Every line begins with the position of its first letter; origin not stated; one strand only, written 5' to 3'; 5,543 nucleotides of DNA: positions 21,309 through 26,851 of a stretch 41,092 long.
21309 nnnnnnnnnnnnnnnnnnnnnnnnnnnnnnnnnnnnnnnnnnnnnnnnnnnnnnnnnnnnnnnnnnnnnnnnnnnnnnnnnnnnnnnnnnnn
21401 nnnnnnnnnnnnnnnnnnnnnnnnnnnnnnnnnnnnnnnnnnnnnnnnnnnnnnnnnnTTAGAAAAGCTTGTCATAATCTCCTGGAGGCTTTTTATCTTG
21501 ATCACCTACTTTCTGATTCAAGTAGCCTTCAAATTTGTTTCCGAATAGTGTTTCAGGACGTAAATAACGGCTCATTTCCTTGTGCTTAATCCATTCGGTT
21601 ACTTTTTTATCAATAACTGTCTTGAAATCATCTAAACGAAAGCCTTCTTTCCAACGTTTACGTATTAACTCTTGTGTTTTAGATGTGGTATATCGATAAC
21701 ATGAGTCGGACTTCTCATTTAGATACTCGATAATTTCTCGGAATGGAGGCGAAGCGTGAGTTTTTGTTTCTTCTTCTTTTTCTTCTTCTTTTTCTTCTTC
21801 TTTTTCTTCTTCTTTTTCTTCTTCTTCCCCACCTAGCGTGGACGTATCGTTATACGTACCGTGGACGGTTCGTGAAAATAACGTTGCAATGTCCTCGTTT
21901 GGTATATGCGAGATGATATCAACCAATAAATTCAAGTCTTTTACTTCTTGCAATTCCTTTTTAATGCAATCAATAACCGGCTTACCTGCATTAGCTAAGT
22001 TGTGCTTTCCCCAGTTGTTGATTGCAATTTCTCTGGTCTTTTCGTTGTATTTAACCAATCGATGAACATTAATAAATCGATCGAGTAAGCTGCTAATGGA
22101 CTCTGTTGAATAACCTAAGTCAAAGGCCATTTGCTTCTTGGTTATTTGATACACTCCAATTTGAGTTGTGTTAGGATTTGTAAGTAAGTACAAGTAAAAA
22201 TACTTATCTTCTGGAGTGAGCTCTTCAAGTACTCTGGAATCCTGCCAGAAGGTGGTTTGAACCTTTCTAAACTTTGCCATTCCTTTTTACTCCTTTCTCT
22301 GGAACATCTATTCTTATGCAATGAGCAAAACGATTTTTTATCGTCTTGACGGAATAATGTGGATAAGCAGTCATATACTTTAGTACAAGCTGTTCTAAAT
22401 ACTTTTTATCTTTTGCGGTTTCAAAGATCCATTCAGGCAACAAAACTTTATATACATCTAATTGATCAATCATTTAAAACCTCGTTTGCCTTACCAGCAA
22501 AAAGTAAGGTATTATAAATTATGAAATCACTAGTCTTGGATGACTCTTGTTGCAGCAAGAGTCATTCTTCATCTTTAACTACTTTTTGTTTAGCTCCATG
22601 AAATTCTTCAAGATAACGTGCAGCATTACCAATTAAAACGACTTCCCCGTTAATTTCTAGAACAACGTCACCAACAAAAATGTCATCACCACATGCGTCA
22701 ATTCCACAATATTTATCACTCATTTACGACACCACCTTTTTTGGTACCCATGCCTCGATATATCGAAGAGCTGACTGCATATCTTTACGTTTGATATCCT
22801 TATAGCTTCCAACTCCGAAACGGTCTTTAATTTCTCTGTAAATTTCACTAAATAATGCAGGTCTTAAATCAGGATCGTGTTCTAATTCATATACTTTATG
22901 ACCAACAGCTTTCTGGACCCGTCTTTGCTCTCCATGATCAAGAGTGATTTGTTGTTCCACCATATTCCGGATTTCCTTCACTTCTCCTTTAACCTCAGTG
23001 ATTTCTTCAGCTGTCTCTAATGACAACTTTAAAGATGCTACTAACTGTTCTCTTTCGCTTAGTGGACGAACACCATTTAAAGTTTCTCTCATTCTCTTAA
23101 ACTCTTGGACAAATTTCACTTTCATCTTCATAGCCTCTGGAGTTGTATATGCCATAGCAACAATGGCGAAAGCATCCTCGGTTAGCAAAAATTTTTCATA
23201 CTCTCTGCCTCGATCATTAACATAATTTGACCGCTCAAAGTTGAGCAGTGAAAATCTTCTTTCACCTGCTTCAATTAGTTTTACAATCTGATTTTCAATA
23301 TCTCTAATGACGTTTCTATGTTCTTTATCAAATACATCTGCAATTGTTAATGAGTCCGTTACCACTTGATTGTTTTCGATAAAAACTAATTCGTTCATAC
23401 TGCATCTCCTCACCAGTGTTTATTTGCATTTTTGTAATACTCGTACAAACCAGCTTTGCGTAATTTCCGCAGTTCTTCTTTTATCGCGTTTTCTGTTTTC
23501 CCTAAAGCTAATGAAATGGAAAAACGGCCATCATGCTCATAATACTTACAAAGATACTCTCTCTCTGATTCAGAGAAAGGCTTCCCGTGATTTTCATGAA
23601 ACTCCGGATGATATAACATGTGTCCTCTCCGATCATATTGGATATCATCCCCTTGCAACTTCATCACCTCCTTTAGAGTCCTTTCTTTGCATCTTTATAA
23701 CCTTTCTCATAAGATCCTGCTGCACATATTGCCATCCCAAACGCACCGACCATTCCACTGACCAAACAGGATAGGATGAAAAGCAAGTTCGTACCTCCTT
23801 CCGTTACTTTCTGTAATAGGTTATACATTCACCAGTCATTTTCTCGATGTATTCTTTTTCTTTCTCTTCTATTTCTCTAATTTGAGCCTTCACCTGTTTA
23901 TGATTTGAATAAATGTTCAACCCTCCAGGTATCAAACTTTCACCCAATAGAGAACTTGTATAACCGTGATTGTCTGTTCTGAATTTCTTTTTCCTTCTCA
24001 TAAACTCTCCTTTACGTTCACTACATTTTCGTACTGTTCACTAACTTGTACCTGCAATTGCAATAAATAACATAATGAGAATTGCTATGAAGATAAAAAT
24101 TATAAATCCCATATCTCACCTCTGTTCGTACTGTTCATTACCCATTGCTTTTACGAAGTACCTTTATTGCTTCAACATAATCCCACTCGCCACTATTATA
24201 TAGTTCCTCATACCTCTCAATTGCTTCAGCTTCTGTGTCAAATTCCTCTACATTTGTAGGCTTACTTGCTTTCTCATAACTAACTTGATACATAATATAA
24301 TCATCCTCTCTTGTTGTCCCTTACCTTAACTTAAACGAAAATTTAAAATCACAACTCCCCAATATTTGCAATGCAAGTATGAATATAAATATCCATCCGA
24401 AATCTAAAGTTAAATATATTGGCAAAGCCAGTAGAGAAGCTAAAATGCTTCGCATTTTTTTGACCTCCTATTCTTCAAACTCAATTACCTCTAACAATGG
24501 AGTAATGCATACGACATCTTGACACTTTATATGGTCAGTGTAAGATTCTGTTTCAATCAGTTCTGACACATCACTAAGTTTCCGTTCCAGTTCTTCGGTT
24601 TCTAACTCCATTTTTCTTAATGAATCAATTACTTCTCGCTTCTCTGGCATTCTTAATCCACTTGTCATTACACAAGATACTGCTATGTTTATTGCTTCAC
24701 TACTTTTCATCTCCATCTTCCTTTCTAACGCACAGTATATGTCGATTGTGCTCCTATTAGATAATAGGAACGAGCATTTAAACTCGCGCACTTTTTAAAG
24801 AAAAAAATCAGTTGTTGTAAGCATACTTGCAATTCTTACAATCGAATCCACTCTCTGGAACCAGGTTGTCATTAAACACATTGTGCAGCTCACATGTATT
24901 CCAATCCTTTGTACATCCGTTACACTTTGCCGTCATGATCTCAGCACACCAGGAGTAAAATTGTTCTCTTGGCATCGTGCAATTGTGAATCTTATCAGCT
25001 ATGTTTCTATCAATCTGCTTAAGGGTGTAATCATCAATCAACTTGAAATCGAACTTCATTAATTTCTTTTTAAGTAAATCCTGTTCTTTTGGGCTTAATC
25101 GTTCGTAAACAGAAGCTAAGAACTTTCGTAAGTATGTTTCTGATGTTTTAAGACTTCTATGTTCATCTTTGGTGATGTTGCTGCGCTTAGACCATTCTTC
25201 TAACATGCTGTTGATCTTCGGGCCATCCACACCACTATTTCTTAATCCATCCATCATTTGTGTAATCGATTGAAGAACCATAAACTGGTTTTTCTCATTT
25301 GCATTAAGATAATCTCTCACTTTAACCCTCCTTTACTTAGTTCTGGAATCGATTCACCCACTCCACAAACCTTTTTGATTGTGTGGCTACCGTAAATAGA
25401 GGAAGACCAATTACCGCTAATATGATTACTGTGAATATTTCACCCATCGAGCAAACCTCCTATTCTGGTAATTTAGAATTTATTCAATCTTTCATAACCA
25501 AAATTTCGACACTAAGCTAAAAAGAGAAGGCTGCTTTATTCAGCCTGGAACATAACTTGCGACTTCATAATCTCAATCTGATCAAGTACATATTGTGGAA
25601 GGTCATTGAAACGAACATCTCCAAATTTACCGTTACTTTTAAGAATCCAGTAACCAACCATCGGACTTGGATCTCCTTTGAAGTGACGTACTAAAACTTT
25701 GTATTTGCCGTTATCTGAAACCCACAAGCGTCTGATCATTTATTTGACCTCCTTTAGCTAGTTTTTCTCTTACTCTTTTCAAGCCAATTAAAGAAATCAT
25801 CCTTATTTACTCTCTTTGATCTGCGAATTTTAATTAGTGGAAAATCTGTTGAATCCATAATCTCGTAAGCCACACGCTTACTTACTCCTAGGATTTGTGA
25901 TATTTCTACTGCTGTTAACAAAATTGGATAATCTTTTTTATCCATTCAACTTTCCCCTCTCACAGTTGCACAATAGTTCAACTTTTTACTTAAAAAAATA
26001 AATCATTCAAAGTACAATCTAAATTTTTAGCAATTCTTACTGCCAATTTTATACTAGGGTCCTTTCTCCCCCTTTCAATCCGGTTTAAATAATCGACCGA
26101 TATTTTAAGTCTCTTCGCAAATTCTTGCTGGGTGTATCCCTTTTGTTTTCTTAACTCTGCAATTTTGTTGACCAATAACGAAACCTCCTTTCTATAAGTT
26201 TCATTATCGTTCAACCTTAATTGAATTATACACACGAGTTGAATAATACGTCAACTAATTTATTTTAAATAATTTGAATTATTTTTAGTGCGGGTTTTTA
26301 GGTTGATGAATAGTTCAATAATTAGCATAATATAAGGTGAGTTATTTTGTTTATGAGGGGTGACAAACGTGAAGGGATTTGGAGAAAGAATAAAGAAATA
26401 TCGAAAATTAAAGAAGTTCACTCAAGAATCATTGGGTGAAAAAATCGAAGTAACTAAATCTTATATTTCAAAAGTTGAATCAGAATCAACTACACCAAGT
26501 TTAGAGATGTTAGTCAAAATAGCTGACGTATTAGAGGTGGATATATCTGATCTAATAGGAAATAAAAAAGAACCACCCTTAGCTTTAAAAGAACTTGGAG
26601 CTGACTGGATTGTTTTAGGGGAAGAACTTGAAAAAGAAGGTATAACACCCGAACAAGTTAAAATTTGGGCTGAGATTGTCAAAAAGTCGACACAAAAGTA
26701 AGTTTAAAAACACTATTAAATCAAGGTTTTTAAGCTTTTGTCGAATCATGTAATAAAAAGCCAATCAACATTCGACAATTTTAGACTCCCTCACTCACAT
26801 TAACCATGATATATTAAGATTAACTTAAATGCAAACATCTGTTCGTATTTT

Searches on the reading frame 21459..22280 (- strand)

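Call 14: search_protein_families(library=pfam, proteins=[window:21459-22280:-], max_evalue=0.01)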
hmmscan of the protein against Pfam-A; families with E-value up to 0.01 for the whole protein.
window:21459-22280:- (273 aa): 2 families
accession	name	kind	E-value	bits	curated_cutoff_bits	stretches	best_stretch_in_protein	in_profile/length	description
PF09524.15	Phg_2220_C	-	1.9e-30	105.2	27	1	183-255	1-73/73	Conserved phage C-terminus (Phg_2220_C)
PF09026.15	CENP-B_dimeris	-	0.0075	17.2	25.4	0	145-188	11-54/100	Centromere protein B dimerisation domain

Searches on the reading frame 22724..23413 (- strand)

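Call 14: search_protein_families(library=pfam, proteins=[window:22724-23413:-], max_evalue=0.01)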
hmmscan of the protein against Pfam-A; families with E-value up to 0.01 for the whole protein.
window:22724-23413:- (229 aa): 2 families
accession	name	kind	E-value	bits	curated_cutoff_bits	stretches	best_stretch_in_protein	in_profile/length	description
PF09669.15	Phage_pRha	-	2.4e-27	95.8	29.9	1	19-110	1-91/91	Phage regulatory protein Rha (Phage_pRha)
PF10552.14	ORF6C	-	6.5e-18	65.2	22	1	124-226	2-108/114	ORF6C domain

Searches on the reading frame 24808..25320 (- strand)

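Call 14: search_protein_families(library=pfam, proteins=[window:24808-25320:-], max_evalue=0.01)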
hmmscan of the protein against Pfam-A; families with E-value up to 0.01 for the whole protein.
window:24808-25320:- (170 aa): 2 families
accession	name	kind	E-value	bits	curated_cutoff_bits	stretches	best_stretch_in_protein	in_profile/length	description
PF18892.5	DUF5651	-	5.5e-18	65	27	1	116-168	1-53/53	Family of unknown function (DUF5651)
PF18555.7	MobL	-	0.0014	18.1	28.5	1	34-128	58-151/383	MobL relaxases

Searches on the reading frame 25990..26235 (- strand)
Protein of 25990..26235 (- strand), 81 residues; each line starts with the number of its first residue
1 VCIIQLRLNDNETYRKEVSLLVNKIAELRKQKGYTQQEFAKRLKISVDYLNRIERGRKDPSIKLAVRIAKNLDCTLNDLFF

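Call 14: search_protein_families(library=pfam, proteins=[window:25990-26235:-], max_evalue=0.01)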
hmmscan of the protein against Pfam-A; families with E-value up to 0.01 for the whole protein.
window:25990-26235:- (81 aa): 6 families
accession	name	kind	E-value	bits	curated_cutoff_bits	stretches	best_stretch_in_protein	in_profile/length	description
PF01381.28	HTH_3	-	4.2e-18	65.5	23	1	25-79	1-55/55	Helix-turn-helix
PF13560.12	HTH_31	-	1.7e-10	41.4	27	1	24-73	5-55/64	Helix-turn-helix domain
PF12844.13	HTH_19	-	4.6e-10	39.7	30.2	1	24-80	3-59/64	Helix-turn-helix domain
PF13443.12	HTH_26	-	3.1e-07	31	22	1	24-80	1-58/63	Cro/C1-type HTH DNA-binding domain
PF13413.12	HTH_25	-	2.8e-06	27.5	24.6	1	26-57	3-34/62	Helix-turn-helix domain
PF13744.12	HTH_37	-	0.00013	22.2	27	1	20-73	18-72/80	Helix-turn-helix domain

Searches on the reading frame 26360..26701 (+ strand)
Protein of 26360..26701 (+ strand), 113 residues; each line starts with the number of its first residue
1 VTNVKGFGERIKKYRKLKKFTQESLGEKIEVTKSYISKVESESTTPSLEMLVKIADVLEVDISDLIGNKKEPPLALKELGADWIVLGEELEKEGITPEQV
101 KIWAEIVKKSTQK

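Call 14: search_protein_families(library=pfam, proteins=[window:26360-26701:+], max_evalue=0.01)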
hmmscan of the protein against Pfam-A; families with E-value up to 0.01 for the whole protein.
window:26360-26701:+ (113 aa): 5 families
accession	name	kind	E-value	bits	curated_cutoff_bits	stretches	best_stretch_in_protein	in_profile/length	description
PF01381.28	HTH_3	-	4.9e-17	62.1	23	1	11-65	1-55/55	Helix-turn-helix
PF12844.13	HTH_19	-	2.4e-11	43.8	30.2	1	8-68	1-61/64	Helix-turn-helix domain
PF13560.12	HTH_31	-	2.4e-09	37.8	27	1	7-62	2-58/64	Helix-turn-helix domain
PF13443.12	HTH_26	-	1.2e-07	32.3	22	1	10-67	1-59/63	Cro/C1-type HTH DNA-binding domain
PF07022.19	Phage_CI_repr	-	6.5e-05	23.6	22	1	11-71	3-63/65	Bacteriophage CI repressor helix-turn-helix domain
